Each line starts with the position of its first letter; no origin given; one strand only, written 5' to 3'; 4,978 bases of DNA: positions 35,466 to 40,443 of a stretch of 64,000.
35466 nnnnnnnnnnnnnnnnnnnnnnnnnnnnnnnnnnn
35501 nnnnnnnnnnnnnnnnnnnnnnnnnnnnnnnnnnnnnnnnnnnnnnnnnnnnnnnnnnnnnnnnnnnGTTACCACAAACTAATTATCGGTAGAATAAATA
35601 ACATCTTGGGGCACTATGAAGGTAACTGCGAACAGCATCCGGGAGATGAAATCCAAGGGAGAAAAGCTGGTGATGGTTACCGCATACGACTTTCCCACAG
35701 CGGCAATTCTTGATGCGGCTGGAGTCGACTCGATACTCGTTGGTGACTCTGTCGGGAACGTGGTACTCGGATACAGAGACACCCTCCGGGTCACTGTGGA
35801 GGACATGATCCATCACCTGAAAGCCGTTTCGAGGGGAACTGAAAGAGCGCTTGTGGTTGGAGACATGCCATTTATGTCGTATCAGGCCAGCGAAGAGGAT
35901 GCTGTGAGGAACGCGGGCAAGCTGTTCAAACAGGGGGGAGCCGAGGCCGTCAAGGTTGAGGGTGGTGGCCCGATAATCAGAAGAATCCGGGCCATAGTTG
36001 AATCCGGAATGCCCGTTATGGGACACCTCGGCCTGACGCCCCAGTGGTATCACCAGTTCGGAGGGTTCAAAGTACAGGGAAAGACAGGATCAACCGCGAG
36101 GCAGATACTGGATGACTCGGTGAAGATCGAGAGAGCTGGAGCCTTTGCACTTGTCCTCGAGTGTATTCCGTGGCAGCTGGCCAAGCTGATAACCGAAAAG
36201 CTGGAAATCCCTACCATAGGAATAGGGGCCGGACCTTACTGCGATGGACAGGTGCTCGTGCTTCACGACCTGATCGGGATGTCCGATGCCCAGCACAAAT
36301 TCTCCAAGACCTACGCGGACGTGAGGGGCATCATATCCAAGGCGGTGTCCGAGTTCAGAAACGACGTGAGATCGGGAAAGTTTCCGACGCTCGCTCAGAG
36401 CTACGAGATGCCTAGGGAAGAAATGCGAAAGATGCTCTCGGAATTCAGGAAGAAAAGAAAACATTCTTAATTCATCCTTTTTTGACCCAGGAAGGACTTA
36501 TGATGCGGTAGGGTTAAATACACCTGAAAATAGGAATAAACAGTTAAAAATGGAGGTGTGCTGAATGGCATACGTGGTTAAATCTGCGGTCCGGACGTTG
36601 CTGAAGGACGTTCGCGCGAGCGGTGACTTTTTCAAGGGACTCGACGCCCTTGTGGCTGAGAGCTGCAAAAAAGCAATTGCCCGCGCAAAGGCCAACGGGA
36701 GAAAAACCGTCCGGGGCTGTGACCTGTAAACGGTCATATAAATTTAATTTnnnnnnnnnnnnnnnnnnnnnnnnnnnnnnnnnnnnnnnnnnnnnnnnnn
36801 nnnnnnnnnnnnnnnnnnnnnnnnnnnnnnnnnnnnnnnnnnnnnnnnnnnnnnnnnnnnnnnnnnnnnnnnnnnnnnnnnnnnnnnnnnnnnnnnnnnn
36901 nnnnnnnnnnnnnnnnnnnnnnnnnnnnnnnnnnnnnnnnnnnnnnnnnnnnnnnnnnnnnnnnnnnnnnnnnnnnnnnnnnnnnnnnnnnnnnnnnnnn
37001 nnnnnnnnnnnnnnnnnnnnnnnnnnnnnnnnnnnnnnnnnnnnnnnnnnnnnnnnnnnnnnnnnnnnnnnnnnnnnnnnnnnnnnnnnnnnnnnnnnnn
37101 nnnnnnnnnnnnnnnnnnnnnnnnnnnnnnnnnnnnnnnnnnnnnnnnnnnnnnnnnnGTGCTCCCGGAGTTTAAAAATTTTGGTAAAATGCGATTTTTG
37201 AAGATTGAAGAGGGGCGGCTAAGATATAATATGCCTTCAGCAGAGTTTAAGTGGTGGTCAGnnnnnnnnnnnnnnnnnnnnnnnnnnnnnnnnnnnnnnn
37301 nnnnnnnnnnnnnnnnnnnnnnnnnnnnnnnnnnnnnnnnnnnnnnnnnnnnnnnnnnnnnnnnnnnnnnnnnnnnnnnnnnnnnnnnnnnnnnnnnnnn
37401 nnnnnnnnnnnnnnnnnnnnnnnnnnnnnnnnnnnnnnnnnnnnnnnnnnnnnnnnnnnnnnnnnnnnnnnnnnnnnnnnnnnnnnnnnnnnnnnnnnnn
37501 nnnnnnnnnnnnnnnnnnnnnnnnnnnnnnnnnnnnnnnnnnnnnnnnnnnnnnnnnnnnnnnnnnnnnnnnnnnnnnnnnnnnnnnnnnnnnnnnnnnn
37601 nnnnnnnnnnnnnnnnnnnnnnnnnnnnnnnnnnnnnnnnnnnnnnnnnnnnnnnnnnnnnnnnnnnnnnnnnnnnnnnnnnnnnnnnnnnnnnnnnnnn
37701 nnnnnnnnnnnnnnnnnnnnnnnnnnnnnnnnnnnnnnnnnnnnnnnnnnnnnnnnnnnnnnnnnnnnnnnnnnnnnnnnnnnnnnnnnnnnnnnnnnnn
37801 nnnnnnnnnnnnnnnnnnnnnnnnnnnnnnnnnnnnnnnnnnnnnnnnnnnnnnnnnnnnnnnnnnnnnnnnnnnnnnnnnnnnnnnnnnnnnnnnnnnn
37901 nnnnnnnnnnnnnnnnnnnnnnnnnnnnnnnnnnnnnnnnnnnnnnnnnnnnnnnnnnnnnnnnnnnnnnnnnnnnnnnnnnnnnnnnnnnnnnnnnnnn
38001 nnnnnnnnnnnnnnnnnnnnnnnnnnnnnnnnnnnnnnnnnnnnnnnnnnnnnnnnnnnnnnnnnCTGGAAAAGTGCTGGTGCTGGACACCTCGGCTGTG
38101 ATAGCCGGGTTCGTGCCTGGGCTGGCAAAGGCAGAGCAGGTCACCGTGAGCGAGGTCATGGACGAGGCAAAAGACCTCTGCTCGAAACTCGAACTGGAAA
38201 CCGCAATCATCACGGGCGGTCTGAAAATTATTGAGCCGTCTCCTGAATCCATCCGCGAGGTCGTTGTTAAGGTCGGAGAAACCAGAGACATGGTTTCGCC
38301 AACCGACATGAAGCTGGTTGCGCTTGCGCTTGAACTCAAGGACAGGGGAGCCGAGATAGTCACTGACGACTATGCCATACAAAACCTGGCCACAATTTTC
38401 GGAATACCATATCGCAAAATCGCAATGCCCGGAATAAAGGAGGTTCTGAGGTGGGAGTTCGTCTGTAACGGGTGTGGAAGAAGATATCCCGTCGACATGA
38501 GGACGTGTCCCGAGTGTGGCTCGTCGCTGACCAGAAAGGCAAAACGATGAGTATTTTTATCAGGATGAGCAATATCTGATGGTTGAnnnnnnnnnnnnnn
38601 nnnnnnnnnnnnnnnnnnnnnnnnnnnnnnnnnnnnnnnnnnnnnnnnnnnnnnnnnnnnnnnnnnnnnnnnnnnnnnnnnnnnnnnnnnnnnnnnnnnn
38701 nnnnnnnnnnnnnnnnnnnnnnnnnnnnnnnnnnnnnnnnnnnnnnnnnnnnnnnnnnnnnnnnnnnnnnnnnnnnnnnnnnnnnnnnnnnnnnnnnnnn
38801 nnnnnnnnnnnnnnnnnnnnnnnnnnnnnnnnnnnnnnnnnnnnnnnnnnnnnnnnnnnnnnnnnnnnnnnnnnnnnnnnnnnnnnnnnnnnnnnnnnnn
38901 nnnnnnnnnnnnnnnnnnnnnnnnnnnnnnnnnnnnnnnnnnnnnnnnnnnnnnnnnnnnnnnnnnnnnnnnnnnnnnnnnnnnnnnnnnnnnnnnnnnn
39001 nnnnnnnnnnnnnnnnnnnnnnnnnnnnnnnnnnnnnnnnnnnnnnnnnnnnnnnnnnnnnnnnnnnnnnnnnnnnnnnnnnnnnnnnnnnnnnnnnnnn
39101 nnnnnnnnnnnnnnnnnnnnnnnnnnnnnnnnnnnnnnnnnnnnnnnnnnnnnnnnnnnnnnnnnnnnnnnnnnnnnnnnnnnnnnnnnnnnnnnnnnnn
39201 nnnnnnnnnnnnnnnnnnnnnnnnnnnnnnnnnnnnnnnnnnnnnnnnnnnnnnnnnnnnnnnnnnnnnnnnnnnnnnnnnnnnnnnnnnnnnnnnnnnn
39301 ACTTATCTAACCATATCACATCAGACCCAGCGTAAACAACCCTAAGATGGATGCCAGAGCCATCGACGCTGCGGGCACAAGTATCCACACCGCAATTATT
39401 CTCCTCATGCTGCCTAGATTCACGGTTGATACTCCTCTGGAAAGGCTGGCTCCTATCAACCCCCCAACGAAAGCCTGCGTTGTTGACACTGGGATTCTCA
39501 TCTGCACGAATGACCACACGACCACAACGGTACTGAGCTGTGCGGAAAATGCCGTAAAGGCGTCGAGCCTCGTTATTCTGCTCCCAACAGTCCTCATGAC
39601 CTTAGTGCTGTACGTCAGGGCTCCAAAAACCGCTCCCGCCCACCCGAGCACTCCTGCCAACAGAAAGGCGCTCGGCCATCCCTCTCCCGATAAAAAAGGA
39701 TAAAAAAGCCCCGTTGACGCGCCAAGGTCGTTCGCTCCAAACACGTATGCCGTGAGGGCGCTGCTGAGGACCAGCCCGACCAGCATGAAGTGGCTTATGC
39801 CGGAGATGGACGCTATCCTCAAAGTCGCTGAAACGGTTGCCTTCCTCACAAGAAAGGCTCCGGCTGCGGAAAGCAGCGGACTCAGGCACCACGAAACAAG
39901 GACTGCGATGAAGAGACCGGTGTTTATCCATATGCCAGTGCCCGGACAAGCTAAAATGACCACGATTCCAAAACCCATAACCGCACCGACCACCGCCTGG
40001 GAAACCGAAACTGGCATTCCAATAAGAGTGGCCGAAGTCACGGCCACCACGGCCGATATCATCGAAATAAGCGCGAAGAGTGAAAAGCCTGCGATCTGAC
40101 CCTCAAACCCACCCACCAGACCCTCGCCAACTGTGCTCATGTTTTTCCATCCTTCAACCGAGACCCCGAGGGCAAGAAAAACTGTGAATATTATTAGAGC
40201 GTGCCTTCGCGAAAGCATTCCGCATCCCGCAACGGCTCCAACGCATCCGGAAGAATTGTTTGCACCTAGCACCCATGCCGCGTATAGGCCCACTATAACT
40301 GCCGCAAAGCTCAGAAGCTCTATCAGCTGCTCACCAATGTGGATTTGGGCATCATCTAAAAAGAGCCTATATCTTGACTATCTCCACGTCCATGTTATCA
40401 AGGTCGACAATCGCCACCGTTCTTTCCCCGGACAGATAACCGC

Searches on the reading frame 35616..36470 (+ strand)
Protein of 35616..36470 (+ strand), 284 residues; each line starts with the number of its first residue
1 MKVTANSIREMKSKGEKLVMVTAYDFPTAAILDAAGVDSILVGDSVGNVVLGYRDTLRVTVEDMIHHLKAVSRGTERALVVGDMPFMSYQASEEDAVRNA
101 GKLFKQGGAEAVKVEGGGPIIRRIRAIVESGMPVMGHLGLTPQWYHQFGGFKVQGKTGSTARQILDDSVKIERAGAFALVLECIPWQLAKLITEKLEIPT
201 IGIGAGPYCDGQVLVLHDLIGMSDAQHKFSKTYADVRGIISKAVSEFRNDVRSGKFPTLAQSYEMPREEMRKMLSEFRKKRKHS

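Call 64: search_protein_families(library=pfam, proteins=[window:35616-36470:+], max_evalue=0.00001)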
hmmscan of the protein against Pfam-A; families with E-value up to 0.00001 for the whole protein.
window:35616-36470:+ (284 aa): 2 families
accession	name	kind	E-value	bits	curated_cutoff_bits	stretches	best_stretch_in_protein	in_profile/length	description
PF02548.21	Pantoate_transf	-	1e-114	382.8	28.7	1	2-258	1-258/259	Ketopantoate hydroxymethyltransferase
PF13714.12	PEP_mutase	-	4.6e-07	30.1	31.5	1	9-107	2-98/240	Phosphoenolpyruvate phosphomutase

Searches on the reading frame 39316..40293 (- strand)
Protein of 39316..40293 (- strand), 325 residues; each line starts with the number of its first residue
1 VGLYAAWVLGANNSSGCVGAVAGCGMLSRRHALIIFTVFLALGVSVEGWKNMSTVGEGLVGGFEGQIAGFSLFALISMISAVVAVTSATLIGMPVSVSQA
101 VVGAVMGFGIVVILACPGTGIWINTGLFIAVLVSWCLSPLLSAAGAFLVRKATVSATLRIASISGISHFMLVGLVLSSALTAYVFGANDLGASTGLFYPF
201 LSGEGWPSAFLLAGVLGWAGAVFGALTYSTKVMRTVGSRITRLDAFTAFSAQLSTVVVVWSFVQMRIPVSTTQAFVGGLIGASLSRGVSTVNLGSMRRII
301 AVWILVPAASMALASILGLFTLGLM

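Call 64: search_protein_families(library=pfam, proteins=[window:39316-40293:-], max_evalue=0.00001)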
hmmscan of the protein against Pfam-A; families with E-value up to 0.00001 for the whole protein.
window:39316-40293:- (325 aa): 1 family
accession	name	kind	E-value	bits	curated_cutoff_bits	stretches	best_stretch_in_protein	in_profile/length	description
PF01384.25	PHO4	-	9.7e-41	140.3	33.7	1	10-314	2-350/350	Phosphate transporter family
